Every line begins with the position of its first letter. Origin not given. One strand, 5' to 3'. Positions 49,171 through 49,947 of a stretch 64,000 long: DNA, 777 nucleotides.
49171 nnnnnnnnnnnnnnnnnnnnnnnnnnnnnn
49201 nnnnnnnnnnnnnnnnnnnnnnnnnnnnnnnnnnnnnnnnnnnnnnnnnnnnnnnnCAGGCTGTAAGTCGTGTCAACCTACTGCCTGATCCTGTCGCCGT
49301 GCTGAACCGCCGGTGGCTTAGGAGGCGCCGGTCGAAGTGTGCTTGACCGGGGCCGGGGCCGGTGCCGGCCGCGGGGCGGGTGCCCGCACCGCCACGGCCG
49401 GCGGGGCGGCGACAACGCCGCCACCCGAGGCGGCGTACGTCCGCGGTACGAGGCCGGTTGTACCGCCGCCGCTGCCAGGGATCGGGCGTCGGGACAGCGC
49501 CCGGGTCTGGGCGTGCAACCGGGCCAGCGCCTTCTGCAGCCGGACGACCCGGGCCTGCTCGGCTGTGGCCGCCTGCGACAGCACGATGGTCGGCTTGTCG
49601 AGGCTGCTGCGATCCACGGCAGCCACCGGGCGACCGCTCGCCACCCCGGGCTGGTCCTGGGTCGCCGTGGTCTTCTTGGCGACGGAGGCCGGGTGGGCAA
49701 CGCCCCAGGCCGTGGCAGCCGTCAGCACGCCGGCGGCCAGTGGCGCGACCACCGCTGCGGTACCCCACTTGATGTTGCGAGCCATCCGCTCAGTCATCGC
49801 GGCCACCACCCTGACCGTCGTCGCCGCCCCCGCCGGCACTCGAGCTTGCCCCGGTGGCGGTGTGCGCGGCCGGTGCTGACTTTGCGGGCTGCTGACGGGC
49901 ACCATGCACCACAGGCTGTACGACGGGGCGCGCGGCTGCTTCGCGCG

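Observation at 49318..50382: Two coupled membrane-tethered stalk proteins sharing an H-x-x-T-G-A-S motif: candidate flavinylated 'electron-wire' pair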

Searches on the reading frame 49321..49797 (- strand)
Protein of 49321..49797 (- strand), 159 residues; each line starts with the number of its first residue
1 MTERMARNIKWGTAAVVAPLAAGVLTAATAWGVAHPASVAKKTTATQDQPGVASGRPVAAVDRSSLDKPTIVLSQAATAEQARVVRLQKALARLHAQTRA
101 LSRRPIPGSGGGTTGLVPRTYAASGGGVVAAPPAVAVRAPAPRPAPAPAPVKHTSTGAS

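Call 5: search_protein_families(library=pfam, proteins=[window:49321-49797:-], max_evalue=1)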
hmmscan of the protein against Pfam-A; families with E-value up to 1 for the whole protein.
window:49321-49797:- (159 aa): 0 families

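Call 6: search_protein_families(library=ncbifam, proteins=[window:49321-49797:-], max_evalue=1)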
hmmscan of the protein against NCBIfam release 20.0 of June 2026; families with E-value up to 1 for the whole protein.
window:49321-49797:- (159 aa): 0 families
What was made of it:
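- Tried and rejected: Pfam and NCBIfam gave no meaningful match for A or B (calls 5, 6).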

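Call 8: find_homologous_proteins(query=window:49321-49797:-, max_evalue=0.01)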
Query window:49321-49797:- (159 aa): 7 proteins with E <= 0.01 among 6599 candidates.
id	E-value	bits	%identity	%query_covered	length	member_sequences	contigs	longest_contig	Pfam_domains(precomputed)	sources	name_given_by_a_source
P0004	5.6e-84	297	96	100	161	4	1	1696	-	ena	-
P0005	3.9e-30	123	52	86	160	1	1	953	-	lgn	-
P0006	9.8e-28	115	51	100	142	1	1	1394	-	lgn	-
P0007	8.0e-27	112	52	68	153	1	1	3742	-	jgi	jgi:hypothetical protein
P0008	2.4e-26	111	49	100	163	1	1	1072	-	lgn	-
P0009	2.5e-26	111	52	81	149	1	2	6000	-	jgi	jgi:hypothetical protein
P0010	5.6e-22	96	49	100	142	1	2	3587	-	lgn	-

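Call 26: find_related_loci(query=A2, collection=genome_contigs, flank=10000)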
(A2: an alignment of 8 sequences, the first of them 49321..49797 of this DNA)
Query A2 (159 aa) in genome_contigs; peptide patterns used: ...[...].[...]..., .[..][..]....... (x = any residue, [..] = any of these).
79 stretches matched a pattern, but none encodes a relative of the query by tblastn (E <= 1e-3).

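Call 27: find_related_loci(query=A2, collection=metagenome_contigs, flank=10000)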
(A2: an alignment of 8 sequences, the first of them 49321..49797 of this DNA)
Query A2 (159 aa) in metagenome_contigs; peptide patterns used: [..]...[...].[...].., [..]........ (x = any residue, [..] = any of these).
190 stretches matched a pattern, but none encodes a relative of the query by tblastn (E <= 1e-3).
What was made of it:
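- Tried and rejected: Scans for B-family relatives by peptide pattern found nothing, both in GTDB genomes (call 26) and in JGI metagenome contigs (call 27).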

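Call 28: find_encoding_contigs(protein=P0009, flank=10000)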
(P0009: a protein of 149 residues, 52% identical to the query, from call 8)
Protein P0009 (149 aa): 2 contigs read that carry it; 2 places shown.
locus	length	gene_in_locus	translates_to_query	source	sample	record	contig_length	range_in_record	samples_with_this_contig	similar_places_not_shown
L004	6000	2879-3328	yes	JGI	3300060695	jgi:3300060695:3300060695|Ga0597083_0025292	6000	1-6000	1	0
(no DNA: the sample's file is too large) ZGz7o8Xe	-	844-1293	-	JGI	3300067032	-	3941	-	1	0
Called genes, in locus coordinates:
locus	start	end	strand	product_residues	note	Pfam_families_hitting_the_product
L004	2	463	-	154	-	?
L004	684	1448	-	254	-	PF00795:CN_hydrolase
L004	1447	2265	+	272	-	PF11716:MDMPI_N, PF12867:DinB_2 (weak)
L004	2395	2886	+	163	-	-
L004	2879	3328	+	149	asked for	-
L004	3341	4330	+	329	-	PF02424:ApbE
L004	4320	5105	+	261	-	-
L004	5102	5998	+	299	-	?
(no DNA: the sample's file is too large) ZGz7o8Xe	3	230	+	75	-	?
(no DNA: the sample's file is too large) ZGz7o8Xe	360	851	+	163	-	-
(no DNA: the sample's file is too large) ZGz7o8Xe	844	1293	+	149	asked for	-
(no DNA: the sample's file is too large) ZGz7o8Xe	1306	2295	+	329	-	PF02424:ApbE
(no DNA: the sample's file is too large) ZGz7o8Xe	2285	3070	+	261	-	-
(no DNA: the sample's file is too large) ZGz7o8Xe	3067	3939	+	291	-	?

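Call 29: find_encoding_contigs(protein=P0007, flank=10000)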
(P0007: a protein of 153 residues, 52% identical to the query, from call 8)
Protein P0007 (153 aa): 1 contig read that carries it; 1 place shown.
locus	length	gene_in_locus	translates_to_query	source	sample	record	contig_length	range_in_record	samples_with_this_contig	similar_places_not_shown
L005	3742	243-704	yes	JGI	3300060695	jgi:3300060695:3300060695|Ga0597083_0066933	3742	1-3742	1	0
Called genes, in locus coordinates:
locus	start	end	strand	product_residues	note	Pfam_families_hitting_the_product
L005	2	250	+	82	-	?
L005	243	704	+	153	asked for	-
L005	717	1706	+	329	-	PF02424:ApbE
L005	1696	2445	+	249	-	PF01794:Ferric_reduct (weak)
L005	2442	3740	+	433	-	?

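Call 30: find_encoding_contigs(protein=P0010, flank=10000)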
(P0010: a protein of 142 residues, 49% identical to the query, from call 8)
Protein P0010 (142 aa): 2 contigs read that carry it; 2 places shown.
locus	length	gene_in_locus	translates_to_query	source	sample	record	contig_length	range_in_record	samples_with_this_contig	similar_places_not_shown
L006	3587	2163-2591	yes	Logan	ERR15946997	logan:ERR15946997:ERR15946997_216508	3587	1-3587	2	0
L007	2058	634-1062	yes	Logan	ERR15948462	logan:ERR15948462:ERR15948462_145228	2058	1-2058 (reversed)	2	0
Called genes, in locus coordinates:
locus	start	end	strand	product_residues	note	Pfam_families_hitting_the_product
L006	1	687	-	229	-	?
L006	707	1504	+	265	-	PF12867:DinB_2 (faint), PF11716:MDMPI_N, PF07398:MDMPI_C (weak)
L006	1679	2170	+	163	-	-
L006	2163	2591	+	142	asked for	-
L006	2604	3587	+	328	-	?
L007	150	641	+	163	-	-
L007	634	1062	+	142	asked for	-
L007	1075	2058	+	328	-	?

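Call 31: find_encoding_contigs(protein=P0004, flank=10000)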
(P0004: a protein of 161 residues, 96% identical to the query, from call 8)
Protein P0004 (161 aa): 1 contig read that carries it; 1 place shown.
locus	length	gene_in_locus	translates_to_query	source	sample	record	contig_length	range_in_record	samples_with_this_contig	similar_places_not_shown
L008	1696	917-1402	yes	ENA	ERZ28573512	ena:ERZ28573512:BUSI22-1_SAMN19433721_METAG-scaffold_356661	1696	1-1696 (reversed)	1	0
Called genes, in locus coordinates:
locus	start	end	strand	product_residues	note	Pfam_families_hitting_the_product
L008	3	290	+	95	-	?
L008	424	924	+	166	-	-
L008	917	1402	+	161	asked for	-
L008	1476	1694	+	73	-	?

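Call 40: find_related_loci(query=A3, collection=genome_contigs, flank=10000)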
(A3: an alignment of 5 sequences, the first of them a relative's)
Query A3 (261 aa) in genome_contigs; peptide patterns used: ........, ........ (x = any residue, [..] = any of these).
43 stretches matched a pattern; 27 encode a relative of the query (tblastn E <= 1e-3); 27 distinct loci.
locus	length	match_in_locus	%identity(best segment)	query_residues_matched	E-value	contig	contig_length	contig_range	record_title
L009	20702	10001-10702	70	22-255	8e-101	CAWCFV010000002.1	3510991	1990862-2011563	MAG: uncultured Actinomycetota bacterium isolate MFD01275.bin.1.13 genome assembly, contig: contig_4931, whole genome sh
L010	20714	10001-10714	70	22-259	2e-91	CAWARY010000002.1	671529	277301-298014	MAG: uncultured Actinomycetota bacterium isolate MFD02581.bin.1.161 genome assembly, contig: contig_10351, whole genome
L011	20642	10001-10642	71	41-254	6e-91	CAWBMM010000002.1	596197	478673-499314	MAG: uncultured Actinomycetota bacterium isolate MFD02159.bin.2.90 genome assembly, contig: contig_15971, whole genome s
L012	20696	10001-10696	72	22-253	4e-90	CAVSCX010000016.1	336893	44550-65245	MAG: uncultured Actinomycetota bacterium isolate MFD02581.bin.1.279 genome assembly, contig: contig_2439, whole genome s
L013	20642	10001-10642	71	41-254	3e-90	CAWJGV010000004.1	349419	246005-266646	MAG: uncultured Actinomycetes bacterium isolate MFD00392.bin.2.313 genome assembly, contig: contig_15916, whole genome s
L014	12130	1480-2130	72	33-249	2e-86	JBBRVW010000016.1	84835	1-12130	MAG: Actinomycetes bacterium isolate La3_metabat2.260 La3_metabat2.260_K_466292_L_84835_cov_30.0582, whole genome shotgu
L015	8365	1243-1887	66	43-258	2e-85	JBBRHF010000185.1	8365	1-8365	MAG: Actinomycetes bacterium isolate Co_metawrap_2689 Cmw_2689_k141_21341883_length_8365_cov_9.9956, whole genome shotgu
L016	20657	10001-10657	74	37-255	4e-81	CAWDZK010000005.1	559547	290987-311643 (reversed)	MAG: uncultured Actinomycetota bacterium isolate MFD01275.bin.1.75 genome assembly, contig: contig_3816, whole genome sh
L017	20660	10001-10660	62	29-248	1e-80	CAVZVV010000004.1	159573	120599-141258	MAG: uncultured Actinomycetes bacterium isolate MFD02134.bin.2.245 genome assembly, contig: contig_106908, whole genome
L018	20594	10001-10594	65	41-239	2e-76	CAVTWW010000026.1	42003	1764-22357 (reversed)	MAG: uncultured Actinomycetota bacterium isolate MFD04651.bin.2.105 genome assembly, contig: contig_42468, whole genome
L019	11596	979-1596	59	31-237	1e-71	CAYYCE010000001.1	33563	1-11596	MAG TPA_asm: uncultured Kineosporiaceae bacterium isolate binchicken_co224_24 genome assembly, contig: NODE_1057_length_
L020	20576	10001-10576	54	43-235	6e-60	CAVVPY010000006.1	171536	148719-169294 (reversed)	MAG: uncultured Actinomycetota bacterium isolate MFD02581.bin.1.237 genome assembly, contig: contig_69729, whole genome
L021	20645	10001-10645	58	21-236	9e-58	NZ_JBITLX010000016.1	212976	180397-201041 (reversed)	Actinoplanes sp. NPDC049599 NPDC049599_147_D4.ctg-0016, whole genome shotgun sequence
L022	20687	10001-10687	48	32-261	8e-57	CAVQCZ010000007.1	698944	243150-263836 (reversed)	MAG: uncultured Actinomycetota bacterium isolate MFD02416.bin.1.329 genome assembly, contig: contig_69418, whole genome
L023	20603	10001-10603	55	37-238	5e-55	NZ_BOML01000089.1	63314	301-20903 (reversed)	Paractinoplanes durhamensis strain NBRC 14914 sequence089, whole genome shotgun sequence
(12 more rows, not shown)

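Call 52: search_solved_structures(query=L004:3341-4327:+, show_alignments=1)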
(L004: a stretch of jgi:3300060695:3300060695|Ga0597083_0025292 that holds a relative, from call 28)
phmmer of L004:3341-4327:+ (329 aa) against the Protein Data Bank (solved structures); distinct sequences matched with E-value up to 0.001: 13.
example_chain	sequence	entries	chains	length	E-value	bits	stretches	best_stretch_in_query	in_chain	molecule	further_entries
1vrm_A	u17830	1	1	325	7.3e-23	84.4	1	57-310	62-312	hypothetical protein TM1553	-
5mgy_H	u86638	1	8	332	2.1e-20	76.4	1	40-311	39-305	FAD:protein FMN transferase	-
3pnd_A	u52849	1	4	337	3.3e-20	75.7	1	161-309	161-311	Thiamine biosynthesis lipoprotein ApbE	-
4xgw_A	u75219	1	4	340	3.8e-20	75.5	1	161-309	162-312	FAD:protein FMN transferase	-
2o18_A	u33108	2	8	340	1.4e-19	73.6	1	161-309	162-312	Thiamine biosynthesis lipoprotein apbE | FAD:protein FMN transferase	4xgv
4xgx_A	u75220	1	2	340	1.4e-19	73.6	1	161-309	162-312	FAD:protein FMN transferase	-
7esa_A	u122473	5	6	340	3.9e-16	62.3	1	161-289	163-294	FAD:protein FMN transferase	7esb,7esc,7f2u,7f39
4xdt_A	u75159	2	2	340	7.8e-15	58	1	75-306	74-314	FAD:protein FMN transferase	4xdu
4ifu_A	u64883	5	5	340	1.1e-14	57.6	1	75-306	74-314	FAD:protein FMN transferase | Thiamine biosynthesis lipoprotein ApbE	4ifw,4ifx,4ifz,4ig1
4xdr_A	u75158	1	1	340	2.8e-14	56.2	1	75-305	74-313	FAD:protein FMN transferase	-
7mgt_A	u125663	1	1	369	4.5e-14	55.5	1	76-305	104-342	FAD:protein FMN transferase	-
6nxi_A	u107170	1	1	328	3.7e-13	52.5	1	160-305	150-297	FAD:protein FMN transferase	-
6nxj_A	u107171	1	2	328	9.4e-12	47.9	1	160-305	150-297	FAD:protein FMN transferase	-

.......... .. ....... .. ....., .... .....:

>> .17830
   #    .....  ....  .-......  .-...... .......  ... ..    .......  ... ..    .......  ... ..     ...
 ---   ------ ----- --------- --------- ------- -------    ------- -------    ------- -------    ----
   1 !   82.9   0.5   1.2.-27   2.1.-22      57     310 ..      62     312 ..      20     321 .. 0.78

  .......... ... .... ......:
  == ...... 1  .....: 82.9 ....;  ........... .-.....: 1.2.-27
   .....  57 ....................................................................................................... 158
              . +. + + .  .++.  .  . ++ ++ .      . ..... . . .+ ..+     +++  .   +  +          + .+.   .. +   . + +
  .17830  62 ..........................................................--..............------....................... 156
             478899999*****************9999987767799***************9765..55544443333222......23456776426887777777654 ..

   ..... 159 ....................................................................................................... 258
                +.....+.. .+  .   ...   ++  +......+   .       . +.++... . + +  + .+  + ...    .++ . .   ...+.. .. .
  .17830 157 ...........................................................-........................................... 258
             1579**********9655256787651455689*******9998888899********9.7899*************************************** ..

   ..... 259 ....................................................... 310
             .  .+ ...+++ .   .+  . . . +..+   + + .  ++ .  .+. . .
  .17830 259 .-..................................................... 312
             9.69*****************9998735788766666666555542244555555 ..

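Call 58: search_protein_representatives(alignment_id=A2)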
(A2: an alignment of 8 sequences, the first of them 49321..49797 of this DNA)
Query: 8 sequences, 152 profile positions. Proteins with E-value up to 0.001 (for the whole library): 42; up to 1e-10: 14; up to 1e-30: 2. The best 42 are listed.
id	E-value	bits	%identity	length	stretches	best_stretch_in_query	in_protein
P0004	4.3e-62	225.2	-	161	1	1-152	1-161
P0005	6.6e-62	224.6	-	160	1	1-152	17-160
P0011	1.1e-28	116.7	-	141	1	1-152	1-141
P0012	3.4e-26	108.6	-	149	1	1-152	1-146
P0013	6.2e-23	98.0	-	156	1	1-152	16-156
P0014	6.7e-21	91.4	-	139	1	2-152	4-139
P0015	8.2e-21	91.1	-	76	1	80-152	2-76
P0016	1.0e-17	81.1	-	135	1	1-152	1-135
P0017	2.6e-17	79.8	-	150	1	1-152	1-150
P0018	1.4e-16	77.4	-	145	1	1-152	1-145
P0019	1.1e-13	68.0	-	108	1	1-103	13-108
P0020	2.5e-13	66.9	-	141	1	9-152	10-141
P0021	1.1e-12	64.7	-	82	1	63-152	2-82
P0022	7.2e-12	62.1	-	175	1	2-152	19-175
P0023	6.7e-10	55.7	-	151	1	1-152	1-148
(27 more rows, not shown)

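Call 59: predict_structure(alignment_id=A2)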
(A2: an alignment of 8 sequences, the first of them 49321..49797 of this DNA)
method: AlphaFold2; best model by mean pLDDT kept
length: 159 residues; sequences in the alignment: 8
mean_pLDDT: 55.9   pTM: 0.26
mean pLDDT of the five models: 55.9, 52.1, 51.6, 49.2, 48.9
residues with pLDDT >= 90: 14; 70-90: 22; 50-70: 33; < 50: 90
segments of 3 or more residues with pLDDT < 50: 1-3, 10-24, 26-58, 110-140, 157-159
pLDDT, mean of each block of 10 residues (from residue 1): 49 43 47 41 37 43 60 82 93 90 67 41 40 43 58 60
secondary structure, 60 per line:
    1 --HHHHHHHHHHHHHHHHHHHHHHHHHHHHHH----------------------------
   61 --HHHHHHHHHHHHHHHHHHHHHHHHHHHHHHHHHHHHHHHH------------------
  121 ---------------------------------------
elements in order: H3-32 H63-102
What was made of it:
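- Checked: AlphaFold2 predicts for B a helix at 3-32, a helix at 63-102 (pLDDT 82-93) and disorder elsewhere (call 59).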

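Call 77: search_protein_families(library=pfam, proteins=[L023:5928-7436:+, L023:7145-8098:+, L023:8224-8631:+, L023:8279-8995:+, L023:8860-9951:+, L023:9929-10630:+, L023:9955-11940:+, L023:11712-12188:+], max_evalue=0.001)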
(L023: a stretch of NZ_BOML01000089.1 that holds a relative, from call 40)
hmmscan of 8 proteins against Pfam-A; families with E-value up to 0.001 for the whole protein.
L023:5928-7436:+ (503 aa): 3 families
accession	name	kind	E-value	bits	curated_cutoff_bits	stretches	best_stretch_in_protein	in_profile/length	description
PF02518.31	HATPase_c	-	2.6e-21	76.6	26.4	1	364-471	2-110/111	Histidine kinase-, DNA gyrase B-, and HSP90-like ATPase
PF00672.30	HAMP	-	9.1e-15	55.2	25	1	202-253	1-52/53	HAMP domain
PF00512.31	HisKA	-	1.2e-12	48.1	26.9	1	259-320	2-64/66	His Kinase A (phospho-acceptor) domain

L023:7145-8098:+ (318 aa): 2 families
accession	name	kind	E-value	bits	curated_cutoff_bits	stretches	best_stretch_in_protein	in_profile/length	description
PF00486.34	Trans_reg_C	-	4.5e-27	94.4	26.2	1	244-315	1-77/77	Transcriptional regulatory protein, C terminal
PF00072.30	Response_reg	-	4.5e-25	88.4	30.2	1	101-211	1-111/111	Response regulator receiver domain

L023:8224-8631:+ (136 aa): 0 families

L023:8279-8995:+ (239 aa): 0 families

L023:8860-9951:+ (364 aa): 1 family
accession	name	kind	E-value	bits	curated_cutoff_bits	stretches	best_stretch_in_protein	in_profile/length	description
PF02424.20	ApbE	-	2.1e-48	165.6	25.6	1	61-338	1-265/266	ApbE family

L023:9929-10630:+ (234 aa): 0 families

L023:9955-11940:+ (662 aa): 2 families
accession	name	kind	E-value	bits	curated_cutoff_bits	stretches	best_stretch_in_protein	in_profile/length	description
PF01512.22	Complex1_51K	-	5e-29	101.6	31.2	1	290-449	3-149/150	Nuo51 FMN-binding domain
PF10589.14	NADH_4Fe-4S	-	2.9e-17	62.8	23.5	1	560-641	4-85/85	NADH-ubiquinone oxidoreductase-F iron-sulfur binding region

L023:11712-12188:+ (159 aa): 2 families
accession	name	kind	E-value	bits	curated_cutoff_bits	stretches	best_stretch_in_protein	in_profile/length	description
PF13459.11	Fer4_15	-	5e-09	37.2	22.4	1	98-155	2-66/66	4Fe-4S single cluster domain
PF13370.11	Fer4_13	-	0.00022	22.3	24.5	1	99-155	1-58/58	4Fe-4S single cluster domain of Ferredoxin I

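Call 78: search_solved_structures(query=A3, max_evalue=1, show_alignments=1)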
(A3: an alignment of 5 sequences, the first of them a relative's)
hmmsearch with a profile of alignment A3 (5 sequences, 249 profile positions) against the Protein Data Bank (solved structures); distinct sequences matched with E-value up to 1: 3.
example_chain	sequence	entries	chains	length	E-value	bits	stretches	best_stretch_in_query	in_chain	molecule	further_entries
2mxb_A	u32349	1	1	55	0.35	13.7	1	129-170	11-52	Erythropoietin receptor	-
7w0p_R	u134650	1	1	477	0.61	12.9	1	45-107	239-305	Soluble cytochrome b562,Apelin receptor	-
9kuv_R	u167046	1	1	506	0.97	12.3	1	45-107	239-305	Apelin Receptor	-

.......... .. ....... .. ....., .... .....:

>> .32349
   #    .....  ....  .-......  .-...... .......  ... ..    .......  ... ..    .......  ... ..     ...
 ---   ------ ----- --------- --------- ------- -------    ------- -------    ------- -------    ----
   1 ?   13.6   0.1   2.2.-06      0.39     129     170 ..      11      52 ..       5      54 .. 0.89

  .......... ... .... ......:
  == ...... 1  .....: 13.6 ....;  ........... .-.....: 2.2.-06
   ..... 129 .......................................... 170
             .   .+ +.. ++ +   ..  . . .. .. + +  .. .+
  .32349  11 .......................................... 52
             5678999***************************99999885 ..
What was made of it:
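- Tried and rejected: A PDB sequence search with the FRD profile gave nothing significant (call 78).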

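Call 79: search_protein_families(library=pfam, alignment_id=A3, max_evalue=0.01)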
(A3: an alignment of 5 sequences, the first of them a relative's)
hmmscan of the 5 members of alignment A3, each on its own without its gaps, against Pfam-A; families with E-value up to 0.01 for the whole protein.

A. member 1, L004:4320-5102:+ (261 aa): 1 family
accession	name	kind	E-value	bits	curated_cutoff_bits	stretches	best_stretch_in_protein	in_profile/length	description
PF01794.25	Ferric_reduct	-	4.1e-07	30.5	28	1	67-190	2-119/121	Ferric reductase like transmembrane component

B. families by the number of members that match (of 5 scanned): 1 family
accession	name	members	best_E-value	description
PF01794.25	Ferric_reduct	5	7.9e-08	Ferric reductase like transmembrane component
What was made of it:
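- Tried and rejected: Its assignment rests on Pfam (call 79) and on the His spacing.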
